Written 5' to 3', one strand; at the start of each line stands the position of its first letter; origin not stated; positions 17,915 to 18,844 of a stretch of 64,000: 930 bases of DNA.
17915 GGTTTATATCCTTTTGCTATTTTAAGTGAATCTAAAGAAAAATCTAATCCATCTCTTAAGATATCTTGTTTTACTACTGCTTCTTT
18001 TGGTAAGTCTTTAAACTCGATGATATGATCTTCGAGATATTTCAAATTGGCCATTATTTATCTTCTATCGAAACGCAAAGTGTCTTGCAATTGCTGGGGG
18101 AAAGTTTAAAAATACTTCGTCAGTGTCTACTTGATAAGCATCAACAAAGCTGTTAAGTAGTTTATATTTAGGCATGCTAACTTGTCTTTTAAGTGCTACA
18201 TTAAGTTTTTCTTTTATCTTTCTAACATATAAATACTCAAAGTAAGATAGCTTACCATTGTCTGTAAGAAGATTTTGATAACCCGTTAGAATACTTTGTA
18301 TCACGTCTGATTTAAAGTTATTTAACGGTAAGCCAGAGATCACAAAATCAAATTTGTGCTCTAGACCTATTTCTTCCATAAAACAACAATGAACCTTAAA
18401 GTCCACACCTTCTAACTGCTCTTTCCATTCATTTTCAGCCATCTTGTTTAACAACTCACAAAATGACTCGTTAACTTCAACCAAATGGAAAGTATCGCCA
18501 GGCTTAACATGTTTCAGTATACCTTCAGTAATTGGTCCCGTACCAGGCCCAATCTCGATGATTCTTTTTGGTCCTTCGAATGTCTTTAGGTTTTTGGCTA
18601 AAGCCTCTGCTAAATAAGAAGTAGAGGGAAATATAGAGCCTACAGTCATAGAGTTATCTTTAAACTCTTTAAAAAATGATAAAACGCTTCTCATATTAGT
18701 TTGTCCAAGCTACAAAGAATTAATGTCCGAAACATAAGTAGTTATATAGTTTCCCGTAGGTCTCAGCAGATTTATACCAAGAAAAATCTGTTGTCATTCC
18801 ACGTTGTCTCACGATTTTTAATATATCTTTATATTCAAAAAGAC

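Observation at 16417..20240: Atypical radical-SAM-like enzyme, SAM methyltransferase and stand-alone glgA immediately upstream of the giant lipoproteins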

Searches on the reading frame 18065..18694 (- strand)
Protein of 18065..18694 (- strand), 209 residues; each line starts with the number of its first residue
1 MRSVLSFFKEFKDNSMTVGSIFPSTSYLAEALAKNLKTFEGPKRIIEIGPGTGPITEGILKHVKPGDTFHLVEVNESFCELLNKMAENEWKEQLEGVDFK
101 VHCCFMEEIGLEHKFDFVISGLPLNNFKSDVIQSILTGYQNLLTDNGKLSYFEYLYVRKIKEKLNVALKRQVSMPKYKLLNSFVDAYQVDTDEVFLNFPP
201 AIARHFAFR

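Call 3: search_protein_families(library=pfam, proteins=[window:18065-18694:-], max_evalue=0.1)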
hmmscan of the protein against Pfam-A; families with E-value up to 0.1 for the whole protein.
window:18065-18694:- (209 aa): 11 families
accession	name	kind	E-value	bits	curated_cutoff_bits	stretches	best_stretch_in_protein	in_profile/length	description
PF13649.12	Methyltransf_25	-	4.1e-06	27.8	27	1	45-147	1-97/97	Methyltransferase domain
PF08242.18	Methyltransf_12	-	6.1e-06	27.3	30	1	46-149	1-98/98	Methyltransferase domain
PF05175.20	MTS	-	6.7e-05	23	23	1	29-150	24-137/170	Methyltransferase small domain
PF02636.23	Methyltransf_28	-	0.00023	21.2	23.3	1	28-95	2-88/249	Putative S-adenosyl-L-methionine-dependent methyltransferase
PF00398.26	RrnaAD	-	0.00045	19.8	24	1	43-91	32-77/263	Ribosomal RNA adenine dimethylase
PF13847.12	Methyltransf_31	-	0.00083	19.5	27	1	43-150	5-108/145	Methyltransferase domain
PF13489.12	Methyltransf_23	-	0.0016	18.6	27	1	27-120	8-87/164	Methyltransferase domain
PF08241.18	Methyltransf_11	-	0.0023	19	21.2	1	47-149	2-93/95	Methyltransferase domain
PF05891.18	Methyltransf_PK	-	0.0082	16.1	27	1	21-87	35-100/218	AdoMet dependent proline di-methyltransferase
PF01209.24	Ubie_methyltran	-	0.01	15.6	20.1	1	39-155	45-155/233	ubiE/COQ5 methyltransferase family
PF05185.22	PRMT5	-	0.019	15.3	22.9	1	41-122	63-142/171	PRMT5 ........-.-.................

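Call 4: search_protein_families(library=ncbifam, proteins=[window:18065-18694:-], max_evalue=0.1)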
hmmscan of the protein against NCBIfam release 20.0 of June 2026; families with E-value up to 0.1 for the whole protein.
window:18065-18694:- (209 aa): 9 families
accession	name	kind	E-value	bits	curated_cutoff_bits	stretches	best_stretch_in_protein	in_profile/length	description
NF041658.1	ornithlipidmtase_OlsG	equivalog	1.9e-15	57.1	350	1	3-150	3-148/191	ornithine lipid N-methyltransferase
NF045881.1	PLipidMtase_Agro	equivalog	2.9e-13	49.8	250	1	5-130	17-137/197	phospholipid N-methyltransferase PmtA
NF043040.1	corrin_prot_MT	hypoth_equivalog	7.5e-08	32.1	180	1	30-166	32-162/216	corrinoid protein-associated methyltransferase CpaM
TIGR00755.1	ksgA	equivalog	1.8e-06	27.5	171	1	35-98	24-83/256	16S rRNA (adenine(1518)-N(6)/adenine(1519)-N(6))-dimethyltransferase RsmA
NF000499.2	Erm23S_rRNA_broad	equivalog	0.0019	17.6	212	1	27-89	10-68/244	23S ribosomal RNA methyltransferase Erm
TIGR02072.1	BioC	equivalog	0.004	17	184.95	1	29-149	20-130/244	malonyl-ACP O-methyltransferase BioC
TIGR03534.1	RF_mod_PrmC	equivalog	0.01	15.3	199.1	1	23-123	71-165/253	peptide chain release factor N(5)-glutamine methyltransferase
TIGR00417.1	speE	equivalog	0.026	13.8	249.55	1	36-120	67-151/271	spermidine synthase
TIGR00537.1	hemK_rel_arch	hypoth_equivalog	0.069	12.8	87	0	32-123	11-91/179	HemK2/MTQ2 family protein methyltransferase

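Call 53: search_solved_structures(query=window:18065-18694:-, max_evalue=0.01)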
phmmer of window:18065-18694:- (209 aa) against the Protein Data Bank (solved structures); distinct sequences matched with E-value up to 0.01: 2.
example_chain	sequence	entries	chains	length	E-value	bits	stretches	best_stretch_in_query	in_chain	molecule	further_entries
9ko3_A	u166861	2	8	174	3.9e-06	29.9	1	17-128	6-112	Methyltransferase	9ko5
3dtn_A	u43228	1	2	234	0.0088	19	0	41-149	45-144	Putative Methyltransferase MM_2633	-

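Call 77: find_homologous_proteins(query=window:18065-18694:-, max_evalue=0.001)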
Query window:18065-18694:- (209 aa): 58 proteins with E <= 0.001 among 185 candidates.
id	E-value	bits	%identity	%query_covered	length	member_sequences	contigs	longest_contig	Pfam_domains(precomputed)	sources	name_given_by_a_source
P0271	2.6e-136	470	100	100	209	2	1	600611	PF13649.13,PF08242.19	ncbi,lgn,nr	ncbi:MAG: methyltransferase domain-containing protein [Candidatus Cloacimonetes bacterium]|nr:methyl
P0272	3.8e-60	221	49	100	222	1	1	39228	PF13847.13,PF00398.27,PF13489.13,PF02636.24,PF13649.13,PF01209.25,PF08241.19,PF08242.19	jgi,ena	jgi:phosphatidylethanolamine/phosphatidyl-N-methylethanolamine N-methyltransferase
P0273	2.1e-56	209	46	100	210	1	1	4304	PF00398.27,PF13649.13,PF08241.19,PF08242.19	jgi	jgi:phospholipid N-methyltransferase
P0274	3.2e-56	208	51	89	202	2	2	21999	PF00398.27,PF13489.13,PF13649.13,PF01209.25,PF08241.19,PF08242.19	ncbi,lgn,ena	-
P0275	1.9e-54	202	45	100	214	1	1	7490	PF00398.27,PF13649.13,PF08241.19,PF08242.19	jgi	jgi:phospholipid N-methyltransferase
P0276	2.2e-53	199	45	100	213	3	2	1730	PF13489.13,PF13649.13,PF08241.19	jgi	jgi:phospholipid N-methyltransferase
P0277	3.6e-51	192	46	100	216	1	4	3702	PF13649.13,PF08242.19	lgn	-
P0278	3.3e-50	189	44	100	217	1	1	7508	PF00398.27,PF13489.13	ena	-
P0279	3.1e-47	179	42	100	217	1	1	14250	PF13649.13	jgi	jgi:phospholipid N-methyltransferase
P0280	9.7e-47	177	43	98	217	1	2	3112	PF13649.13,PF08242.19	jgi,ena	-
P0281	4.4e-40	156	42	97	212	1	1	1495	PF13649.13,PF01209.25,PF08241.19,PF08242.19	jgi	jgi:phospholipid N-methyltransferase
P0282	4.5e-40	156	41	97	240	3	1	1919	PF13649.13,PF08242.19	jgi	jgi:phosphatidylethanolamine/phosphatidyl-N-methylethanolamine N-methyltransferase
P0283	1.1e-38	151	40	97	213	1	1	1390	PF13649.13,PF08241.19,PF08242.19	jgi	jgi:phospholipid N-methyltransferase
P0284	1.6e-38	151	40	97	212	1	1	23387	PF13649.13,PF08241.19,PF08242.19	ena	-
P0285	2.7e-38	150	39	97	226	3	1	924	PF13489.13,PF13649.13,PF08241.19,PF08242.19,PF05891.19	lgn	-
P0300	1.8e-31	127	36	97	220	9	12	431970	PF00398.27,PF13649.13,PF08242.19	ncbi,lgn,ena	ncbi:MAG: class I SAM-dependent methyltransferase [Planctomycetaceae bacterium]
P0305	1.1e-27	115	38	95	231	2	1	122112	PF13649.13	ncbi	ncbi:MAG: class I SAM-dependent methyltransferase [Terriglobales bacterium]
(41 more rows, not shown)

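Call 78: find_encoding_contigs(protein=P0300, flank=6000, max_places=3)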
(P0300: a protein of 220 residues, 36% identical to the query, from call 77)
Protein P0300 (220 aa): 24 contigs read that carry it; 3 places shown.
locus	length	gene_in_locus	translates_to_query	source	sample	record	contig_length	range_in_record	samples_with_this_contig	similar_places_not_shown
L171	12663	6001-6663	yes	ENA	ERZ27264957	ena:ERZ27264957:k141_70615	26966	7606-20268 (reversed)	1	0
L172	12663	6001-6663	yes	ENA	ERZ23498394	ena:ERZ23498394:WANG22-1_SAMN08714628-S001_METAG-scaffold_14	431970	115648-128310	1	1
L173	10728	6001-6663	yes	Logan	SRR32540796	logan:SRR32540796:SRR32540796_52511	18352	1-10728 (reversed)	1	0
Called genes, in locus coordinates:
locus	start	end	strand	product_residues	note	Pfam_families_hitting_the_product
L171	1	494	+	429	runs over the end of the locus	PF13428:TPR_14 (faint), PF23914:TPR_CcmH_CycH (faint), PF24575:TPR_Slam (faint), PF07719:TPR_2 (faint), PF12895:ANAPC3 (faint), PF14559:TPR_19 (weak), PF13432:TPR_16, PF14559:TPR_19 (weak), +3 more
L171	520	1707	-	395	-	PF13371:TPR_9 (faint), PF13428:TPR_14 (faint), PF12895:ANAPC3 (faint), PF07719:TPR_2 (faint), PF12569:NatA_aux_su (faint), PF13424:TPR_12 (faint), PF13432:TPR_16 (faint), PF14559:TPR_19, +3 more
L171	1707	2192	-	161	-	-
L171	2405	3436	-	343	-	PF07963:N_methyl, PF07596:SBP_bac_10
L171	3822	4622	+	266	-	PF18306:LDcluster4, PF03641:Lysine_decarbox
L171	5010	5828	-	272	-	PF00561:Abhydrolase_1 (faint), PF00326:Peptidase_S9 (weak)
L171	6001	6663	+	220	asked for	PF00398:RrnaAD, PF08242:Methyltransf_12 (weak), PF13649:Methyltransf_25 (weak)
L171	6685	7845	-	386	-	PF13439:Glyco_transf_4, PF13579:Glyco_trans_4_4, PF13477:Glyco_trans_4_2, PF00534:Glycos_transf_1, PF13692:Glyco_trans_1_4, PF13524:Glyco_trans_1_2 (weak)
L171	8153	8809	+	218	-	-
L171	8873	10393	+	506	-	PF05090:HTTM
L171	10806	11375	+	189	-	PF01467:CTP_transf_like, PF08218:Citrate_ly_lig (faint)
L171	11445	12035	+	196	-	PF00578:AhpC-TSA, PF08534:Redoxin, PF02630:SCO1-SenC (faint)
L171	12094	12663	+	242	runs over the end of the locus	-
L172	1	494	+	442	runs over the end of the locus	PF13428:TPR_14 (faint), PF23914:TPR_CcmH_CycH (faint), PF24575:TPR_Slam (faint), PF07719:TPR_2 (faint), PF12895:ANAPC3 (faint), PF14559:TPR_19 (weak), PF13432:TPR_16, PF14559:TPR_19 (weak), +3 more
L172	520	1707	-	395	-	PF13371:TPR_9 (faint), PF13428:TPR_14 (faint), PF12895:ANAPC3 (faint), PF07719:TPR_2 (faint), PF12569:NatA_aux_su (faint), PF13424:TPR_12 (faint), PF13432:TPR_16 (faint), PF14559:TPR_19, +3 more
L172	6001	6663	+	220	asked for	PF00398:RrnaAD, PF08242:Methyltransf_12 (weak), PF13649:Methyltransf_25 (weak)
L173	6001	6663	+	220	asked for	PF00398:RrnaAD, PF08242:Methyltransf_12 (weak), PF13649:Methyltransf_25 (weak)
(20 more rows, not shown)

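Call 79: find_encoding_contigs(protein=P0305, flank=6000, max_places=2)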
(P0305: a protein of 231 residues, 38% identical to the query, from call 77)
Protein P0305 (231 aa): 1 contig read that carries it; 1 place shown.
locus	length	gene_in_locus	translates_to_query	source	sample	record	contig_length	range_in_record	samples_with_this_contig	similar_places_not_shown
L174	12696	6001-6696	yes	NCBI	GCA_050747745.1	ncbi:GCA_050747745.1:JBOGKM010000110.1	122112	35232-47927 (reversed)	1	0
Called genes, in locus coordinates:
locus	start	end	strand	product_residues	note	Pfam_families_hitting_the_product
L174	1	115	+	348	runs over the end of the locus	PF13439:Glyco_transf_4, PF13579:Glyco_trans_4_4 (weak), PF00534:Glycos_transf_1, PF13692:Glyco_trans_1_4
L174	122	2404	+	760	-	PF14742:GDE_N_bis, PF06202:GDE_C, PF22422:MGH1-like_GH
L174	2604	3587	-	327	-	PF13349:DUF4097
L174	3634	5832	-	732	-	PF14742:GDE_N_bis, PF06202:GDE_C (weak), PF22422:MGH1-like_GH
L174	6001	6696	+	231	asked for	PF13649:Methyltransf_25 (weak)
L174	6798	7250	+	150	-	PF00572:Ribosomal_L13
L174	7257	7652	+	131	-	PF00380:Ribosomal_S9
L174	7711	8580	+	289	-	PF00318:Ribosomal_S2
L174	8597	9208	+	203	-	PF25025:EF-Ts_N (faint), PF00889:EF_TS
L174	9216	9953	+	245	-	PF00696:AA_kinase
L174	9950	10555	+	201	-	PF01765:RRF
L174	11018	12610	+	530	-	PF02310:B12-binding (weak), PF04055:Radical_SAM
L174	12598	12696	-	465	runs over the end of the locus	PF00753:Lactamase_B, PF23023:Anti-Pycsar_Apyc1 (weak), PF12706:Lactamase_B_2, PF16661:Lactamase_B_6 (weak), PF10996:Beta-Casp, PF07521:RMMBL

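Call 103: predict_structure(alignment_id=A4)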
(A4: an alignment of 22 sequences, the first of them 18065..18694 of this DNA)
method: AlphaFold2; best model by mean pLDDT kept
length: 209 residues; sequences in the alignment: 22
mean_pLDDT: 85.1   pTM: 0.84
mean pLDDT of the five models: 85.1, 83.2, 83.1, 81.5, 81.1
residues with pLDDT >= 90: 115; 70-90: 52; 50-70: 40; < 50: 2
segments of 3 or more residues with pLDDT < 50: none
pLDDT, mean of each block of 10 residues (from residue 1): 56 59 80 93 96 93 97 93 96 97 91 90 83 91 95 77 66 69 92 84 92
secondary structure, 60 per line:
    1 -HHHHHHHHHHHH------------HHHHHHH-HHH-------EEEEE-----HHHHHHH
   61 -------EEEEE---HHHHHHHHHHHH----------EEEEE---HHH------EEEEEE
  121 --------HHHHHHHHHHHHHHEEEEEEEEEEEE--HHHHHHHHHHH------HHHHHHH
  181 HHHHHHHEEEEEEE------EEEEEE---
elements in order: H2-13 H26-32 E44-48 H54-60 E68-72 H76-87 E98-102 E115-120 H129-142 E143-154 H157-167 H174-187 E188-194 E201-206

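Call 105: fold_search(model_id=the predicted structure, library=pdb)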
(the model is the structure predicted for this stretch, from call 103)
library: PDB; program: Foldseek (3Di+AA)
matches with E <= 10: 1984; with E <= 0.001: 1231
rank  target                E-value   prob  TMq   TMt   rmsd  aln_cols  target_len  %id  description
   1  9ko3_A                8.8e-09  1.00  0.59  0.69   4.4       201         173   23  Crystal structure of Agrobacterium tumefaciens PmtA with SAH (released 2025-04-23)
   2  9ko3_B                8.8e-09  1.00  0.56  0.69   4.3       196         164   21  Crystal structure of Agrobacterium tumefaciens PmtA with SAH (released 2025-04-23)
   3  9ko3_D                1.4e-08  1.00  0.58  0.71   4.3       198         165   22  Crystal structure of Agrobacterium tumefaciens PmtA with SAH (released 2025-04-23)
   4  3tfw_A                1.8e-08  1.00  0.61  0.58   5.5       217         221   10  Crystal structure of a putative O-methyltransferase from Klebsiella pneumoniae (released 2011-09-28)
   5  1jr4                  2.7e-08  1.00  0.54  0.53   8.1       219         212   10  CATECHOL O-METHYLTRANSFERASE BISUBSTRATE-INHIBITOR COMPLEX (released 2002-08-10)
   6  5n5d_B                3.7e-08  1.00  0.60  0.57   5.3       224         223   12  Crystal Structure of the O-Methyltransferase TomG from Streptomyces achromogenes involved in Tomaymycin synthesis in c (released 2017-09-20)
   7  5lqk                  4.5e-08  1.00  0.53  0.52   6.7       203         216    9  Crystal Structure of COMT in complex with N-[(E)-3-[(2R,3S,4R,5R)-5-(6-aminopurin-9-yl)-3,4-dihydroxyoxolan-2-yl]prop-2- (released 2016-08-31)
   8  8k1f_C                6.5e-08  1.00  0.58  0.61   6.5       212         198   18  Crystal Structure of TrmR from Fusobacterium nucleatum (released 2023-08-02)
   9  8xe5_D                6.5e-08  1.00  0.53  0.48   5.4       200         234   14  norbelladine 4'-O-methyltransferase complexed with Mg, SAH, and 3,4-dihydroxybenzaldehyde (released 2024-08-07)
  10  8xe3_A                6.5e-08  1.00  0.52  0.47   5.5       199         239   15  norbelladine 4'-O-methyltransferase complexed with Mg and SAH (released 2024-08-07)
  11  7cvu_B                7.9e-08  1.00  0.60  0.58   5.5       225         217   11  Crystal structure of Catechol o-methyl transferase (COMT) from Niastella koreensis (released 2021-09-01)
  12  3mb5                  8.4e-08  1.00  0.58  0.49   6.8       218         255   15  Crystal structure of P. abyssi tRNA m1A58 methyltransferase in complex with S-adenosyl-L-methionine (released 2010-05-12)
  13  5p9b                  8.9e-08  1.00  0.54  0.53   6.6       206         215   12  rat catechol O-methyltransferase in complex with N-[2-[[5-(4-fluorophenyl)-2,3-dihydroxybenzoyl]amino]ethyl]-6-hydroxypy (released 2017-08-30)
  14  8z8s_A                1.0e-07  1.00  0.51  0.46   6.1       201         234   15  norbelladine 4'-O-methyltransferase S52M Y186F complexed with Mg and SAH (released 2024-08-07)
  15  3dtn_B                1.1e-07  1.00  0.56  0.55   7.2       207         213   17  Crystal structure of putative Methyltransferase-MM_2633 from Methanosarcina mazei . (released 2008-09-09)
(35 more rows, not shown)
